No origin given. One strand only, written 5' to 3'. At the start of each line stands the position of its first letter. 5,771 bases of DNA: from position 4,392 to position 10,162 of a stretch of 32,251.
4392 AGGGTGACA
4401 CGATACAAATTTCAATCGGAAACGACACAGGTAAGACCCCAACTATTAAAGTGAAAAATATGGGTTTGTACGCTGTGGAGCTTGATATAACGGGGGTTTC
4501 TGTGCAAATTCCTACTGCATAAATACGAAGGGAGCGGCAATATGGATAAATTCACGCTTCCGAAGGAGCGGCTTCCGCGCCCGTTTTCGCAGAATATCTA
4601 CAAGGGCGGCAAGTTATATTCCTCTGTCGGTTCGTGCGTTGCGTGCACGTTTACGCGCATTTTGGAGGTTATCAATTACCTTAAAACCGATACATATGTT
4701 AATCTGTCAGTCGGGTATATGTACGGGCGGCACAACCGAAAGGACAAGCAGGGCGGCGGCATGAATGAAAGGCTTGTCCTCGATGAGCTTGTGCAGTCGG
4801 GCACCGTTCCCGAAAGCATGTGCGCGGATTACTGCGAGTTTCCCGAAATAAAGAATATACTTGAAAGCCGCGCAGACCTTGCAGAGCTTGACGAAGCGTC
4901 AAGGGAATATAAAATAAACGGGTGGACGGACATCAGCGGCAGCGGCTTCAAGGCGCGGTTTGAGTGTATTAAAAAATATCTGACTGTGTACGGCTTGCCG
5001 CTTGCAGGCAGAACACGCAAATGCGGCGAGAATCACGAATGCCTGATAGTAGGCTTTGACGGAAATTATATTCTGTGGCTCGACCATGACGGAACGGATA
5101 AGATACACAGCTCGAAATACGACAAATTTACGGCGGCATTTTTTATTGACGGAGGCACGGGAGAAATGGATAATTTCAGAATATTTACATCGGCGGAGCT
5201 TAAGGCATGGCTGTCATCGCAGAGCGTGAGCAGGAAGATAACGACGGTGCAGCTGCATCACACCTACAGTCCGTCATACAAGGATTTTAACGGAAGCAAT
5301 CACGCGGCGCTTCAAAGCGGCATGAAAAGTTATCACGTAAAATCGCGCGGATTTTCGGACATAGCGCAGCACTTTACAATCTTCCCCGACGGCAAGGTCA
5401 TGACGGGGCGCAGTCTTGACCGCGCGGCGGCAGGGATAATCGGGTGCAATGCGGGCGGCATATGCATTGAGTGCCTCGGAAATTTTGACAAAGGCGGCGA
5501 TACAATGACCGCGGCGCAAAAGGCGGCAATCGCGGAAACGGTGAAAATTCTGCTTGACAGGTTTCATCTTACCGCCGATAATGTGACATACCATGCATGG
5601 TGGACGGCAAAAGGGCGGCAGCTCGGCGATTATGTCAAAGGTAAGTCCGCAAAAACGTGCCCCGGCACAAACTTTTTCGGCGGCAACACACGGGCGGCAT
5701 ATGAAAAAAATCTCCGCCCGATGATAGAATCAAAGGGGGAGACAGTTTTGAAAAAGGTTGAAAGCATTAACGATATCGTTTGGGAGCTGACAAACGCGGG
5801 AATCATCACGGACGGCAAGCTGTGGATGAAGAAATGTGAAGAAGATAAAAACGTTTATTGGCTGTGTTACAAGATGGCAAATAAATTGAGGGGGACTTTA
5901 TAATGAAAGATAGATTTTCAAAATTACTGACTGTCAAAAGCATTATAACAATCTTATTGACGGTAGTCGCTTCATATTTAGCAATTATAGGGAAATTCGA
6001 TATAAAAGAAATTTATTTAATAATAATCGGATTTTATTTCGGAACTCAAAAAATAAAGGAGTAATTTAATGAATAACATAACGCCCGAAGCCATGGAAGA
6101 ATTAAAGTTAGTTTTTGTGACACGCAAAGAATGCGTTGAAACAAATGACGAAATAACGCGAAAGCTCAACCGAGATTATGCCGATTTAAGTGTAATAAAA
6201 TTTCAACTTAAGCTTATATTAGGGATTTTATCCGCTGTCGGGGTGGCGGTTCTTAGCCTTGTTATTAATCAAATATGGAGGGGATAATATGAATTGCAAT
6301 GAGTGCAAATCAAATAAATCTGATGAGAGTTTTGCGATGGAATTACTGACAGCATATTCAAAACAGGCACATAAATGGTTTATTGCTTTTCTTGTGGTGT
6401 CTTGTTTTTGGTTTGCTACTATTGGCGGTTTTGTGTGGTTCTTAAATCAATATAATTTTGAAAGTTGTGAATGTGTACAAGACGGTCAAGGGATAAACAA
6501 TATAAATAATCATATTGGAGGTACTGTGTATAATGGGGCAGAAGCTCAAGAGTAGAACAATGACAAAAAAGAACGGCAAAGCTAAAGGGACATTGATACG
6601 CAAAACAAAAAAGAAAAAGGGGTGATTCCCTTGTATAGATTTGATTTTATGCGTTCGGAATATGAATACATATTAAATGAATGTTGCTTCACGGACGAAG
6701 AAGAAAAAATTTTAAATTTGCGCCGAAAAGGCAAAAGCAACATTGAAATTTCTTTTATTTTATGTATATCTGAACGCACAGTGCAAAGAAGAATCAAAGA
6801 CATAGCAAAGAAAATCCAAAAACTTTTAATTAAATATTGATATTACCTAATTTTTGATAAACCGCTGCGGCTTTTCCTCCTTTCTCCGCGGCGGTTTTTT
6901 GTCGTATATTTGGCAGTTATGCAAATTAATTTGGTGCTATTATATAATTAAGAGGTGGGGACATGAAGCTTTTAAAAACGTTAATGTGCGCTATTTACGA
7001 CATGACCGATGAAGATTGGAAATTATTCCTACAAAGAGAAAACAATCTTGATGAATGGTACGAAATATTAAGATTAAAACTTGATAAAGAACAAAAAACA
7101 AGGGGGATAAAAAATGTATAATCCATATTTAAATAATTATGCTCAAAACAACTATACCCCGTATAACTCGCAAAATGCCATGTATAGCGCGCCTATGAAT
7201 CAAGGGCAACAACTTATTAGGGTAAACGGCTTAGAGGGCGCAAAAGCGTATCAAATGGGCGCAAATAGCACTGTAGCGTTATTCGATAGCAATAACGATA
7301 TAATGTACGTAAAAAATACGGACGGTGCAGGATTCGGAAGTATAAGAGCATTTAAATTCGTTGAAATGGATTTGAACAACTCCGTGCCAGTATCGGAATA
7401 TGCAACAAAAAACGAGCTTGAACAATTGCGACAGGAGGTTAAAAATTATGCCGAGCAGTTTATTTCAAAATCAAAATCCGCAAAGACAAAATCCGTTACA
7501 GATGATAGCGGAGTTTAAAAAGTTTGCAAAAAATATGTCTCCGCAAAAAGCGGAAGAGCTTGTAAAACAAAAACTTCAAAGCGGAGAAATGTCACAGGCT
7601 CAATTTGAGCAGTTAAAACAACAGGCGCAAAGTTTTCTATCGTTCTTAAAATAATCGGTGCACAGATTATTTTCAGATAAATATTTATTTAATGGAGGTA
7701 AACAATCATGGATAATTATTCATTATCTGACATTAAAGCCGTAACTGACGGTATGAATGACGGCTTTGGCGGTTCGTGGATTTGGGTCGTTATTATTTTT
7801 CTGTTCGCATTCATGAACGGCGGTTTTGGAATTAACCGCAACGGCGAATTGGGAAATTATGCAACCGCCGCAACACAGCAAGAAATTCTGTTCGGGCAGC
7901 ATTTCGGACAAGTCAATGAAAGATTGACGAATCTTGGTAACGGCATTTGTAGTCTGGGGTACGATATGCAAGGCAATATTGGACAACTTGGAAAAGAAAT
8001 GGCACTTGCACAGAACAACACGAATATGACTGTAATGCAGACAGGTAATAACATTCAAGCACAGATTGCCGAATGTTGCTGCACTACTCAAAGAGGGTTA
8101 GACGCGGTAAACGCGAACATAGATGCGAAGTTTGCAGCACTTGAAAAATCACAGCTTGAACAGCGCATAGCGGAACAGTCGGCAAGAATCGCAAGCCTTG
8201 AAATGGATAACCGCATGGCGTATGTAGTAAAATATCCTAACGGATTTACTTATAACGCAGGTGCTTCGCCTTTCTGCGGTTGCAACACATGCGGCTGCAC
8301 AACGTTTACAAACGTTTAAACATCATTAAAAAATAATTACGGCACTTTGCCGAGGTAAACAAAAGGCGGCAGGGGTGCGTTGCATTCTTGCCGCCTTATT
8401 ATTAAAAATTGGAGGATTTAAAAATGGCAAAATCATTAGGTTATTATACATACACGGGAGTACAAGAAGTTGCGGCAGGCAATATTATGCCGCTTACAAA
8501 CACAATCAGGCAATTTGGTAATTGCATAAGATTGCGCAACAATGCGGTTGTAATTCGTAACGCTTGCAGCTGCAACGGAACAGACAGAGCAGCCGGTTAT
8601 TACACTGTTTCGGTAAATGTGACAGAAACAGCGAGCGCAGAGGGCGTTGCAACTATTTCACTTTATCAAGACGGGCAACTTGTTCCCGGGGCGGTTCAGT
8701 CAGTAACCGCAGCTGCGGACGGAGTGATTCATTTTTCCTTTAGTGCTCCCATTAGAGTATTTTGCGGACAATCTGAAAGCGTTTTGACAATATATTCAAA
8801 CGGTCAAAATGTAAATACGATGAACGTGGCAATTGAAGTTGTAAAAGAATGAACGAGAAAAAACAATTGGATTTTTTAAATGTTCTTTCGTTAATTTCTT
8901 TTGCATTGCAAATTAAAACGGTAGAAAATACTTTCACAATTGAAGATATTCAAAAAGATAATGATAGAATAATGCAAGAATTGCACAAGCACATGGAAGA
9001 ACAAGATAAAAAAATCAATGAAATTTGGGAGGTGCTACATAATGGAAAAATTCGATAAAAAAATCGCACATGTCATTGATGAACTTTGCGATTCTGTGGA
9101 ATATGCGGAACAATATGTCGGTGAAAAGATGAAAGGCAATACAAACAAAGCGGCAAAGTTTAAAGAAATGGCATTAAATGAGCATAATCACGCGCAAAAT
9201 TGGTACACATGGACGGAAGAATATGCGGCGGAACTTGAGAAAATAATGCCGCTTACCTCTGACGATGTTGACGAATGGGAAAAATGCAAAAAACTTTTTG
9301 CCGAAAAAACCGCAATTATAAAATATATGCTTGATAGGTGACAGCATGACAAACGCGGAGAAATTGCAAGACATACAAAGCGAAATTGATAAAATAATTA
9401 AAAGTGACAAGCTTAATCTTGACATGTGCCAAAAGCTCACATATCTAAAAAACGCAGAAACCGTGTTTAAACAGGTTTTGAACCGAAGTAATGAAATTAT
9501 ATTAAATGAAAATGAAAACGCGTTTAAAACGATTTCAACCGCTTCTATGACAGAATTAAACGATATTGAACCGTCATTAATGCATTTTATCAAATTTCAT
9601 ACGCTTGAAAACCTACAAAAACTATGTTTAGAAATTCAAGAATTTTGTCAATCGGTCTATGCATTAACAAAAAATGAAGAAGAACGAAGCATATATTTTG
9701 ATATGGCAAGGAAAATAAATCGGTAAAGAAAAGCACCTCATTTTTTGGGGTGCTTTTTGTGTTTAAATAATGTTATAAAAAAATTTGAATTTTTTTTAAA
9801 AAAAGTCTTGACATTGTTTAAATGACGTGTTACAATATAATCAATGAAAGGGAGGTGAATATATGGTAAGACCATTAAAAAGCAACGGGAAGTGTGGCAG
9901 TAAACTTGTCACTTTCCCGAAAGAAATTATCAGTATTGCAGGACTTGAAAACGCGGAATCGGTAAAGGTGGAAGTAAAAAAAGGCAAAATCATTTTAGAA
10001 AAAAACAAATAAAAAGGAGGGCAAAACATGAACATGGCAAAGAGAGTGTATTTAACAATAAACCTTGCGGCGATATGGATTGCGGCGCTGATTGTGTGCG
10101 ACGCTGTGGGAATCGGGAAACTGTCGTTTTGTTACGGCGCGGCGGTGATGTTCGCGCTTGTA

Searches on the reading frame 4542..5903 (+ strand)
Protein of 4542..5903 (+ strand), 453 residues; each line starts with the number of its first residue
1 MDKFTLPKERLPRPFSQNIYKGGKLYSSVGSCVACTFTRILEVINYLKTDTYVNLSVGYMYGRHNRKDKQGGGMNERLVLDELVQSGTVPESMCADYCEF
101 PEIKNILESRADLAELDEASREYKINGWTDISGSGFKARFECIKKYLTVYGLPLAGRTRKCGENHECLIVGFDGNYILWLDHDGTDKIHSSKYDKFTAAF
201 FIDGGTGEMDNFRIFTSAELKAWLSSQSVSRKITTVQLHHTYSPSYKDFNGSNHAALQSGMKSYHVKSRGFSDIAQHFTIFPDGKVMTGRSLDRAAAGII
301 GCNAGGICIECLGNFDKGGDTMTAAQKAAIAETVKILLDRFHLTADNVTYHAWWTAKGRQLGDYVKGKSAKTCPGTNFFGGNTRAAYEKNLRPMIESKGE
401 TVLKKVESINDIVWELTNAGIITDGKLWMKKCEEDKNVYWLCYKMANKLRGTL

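Call 68: search_protein_families(library=pfam, proteins=[window:4542-5903:+], max_evalue=0.001)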
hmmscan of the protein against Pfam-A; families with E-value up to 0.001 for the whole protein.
window:4542-5903:+ (453 aa): 1 family
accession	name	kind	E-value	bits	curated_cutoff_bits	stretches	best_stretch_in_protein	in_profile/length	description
PF01510.30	Amidase_2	-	1.3e-14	55.1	26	1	231-375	3-130/131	N-acetylmuramoyl-L-alanine amidase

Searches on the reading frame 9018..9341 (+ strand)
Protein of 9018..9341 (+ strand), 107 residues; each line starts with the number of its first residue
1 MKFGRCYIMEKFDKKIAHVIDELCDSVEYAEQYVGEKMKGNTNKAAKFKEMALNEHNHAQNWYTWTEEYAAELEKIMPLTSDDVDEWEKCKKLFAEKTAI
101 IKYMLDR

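Call 68: search_protein_families(library=pfam, proteins=[window:9018-9341:+], max_evalue=0.001)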
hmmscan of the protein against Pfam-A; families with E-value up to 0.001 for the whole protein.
window:9018-9341:+ (107 aa): 1 family
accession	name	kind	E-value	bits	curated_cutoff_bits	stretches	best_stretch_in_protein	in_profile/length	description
PF02915.23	Rubrerythrin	-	0.00029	21.6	22.8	1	35-78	21-64/137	Rubrerythrin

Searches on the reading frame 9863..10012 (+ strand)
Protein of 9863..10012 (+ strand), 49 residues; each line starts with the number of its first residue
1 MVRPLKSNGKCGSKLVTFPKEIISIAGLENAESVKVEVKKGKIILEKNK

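Call 11: search_protein_families(library=pfam, proteins=[window:9863-10012:+], max_evalue=0.01)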
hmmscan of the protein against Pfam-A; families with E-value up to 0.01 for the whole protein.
window:9863-10012:+ (49 aa): 1 family
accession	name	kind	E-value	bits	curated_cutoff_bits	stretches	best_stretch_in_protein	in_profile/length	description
PF04014.23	MazE_antitoxin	-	0.0015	18.8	24.7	1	16-48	10-43/48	Antidote-toxin recognition MazE, bacterial antitoxin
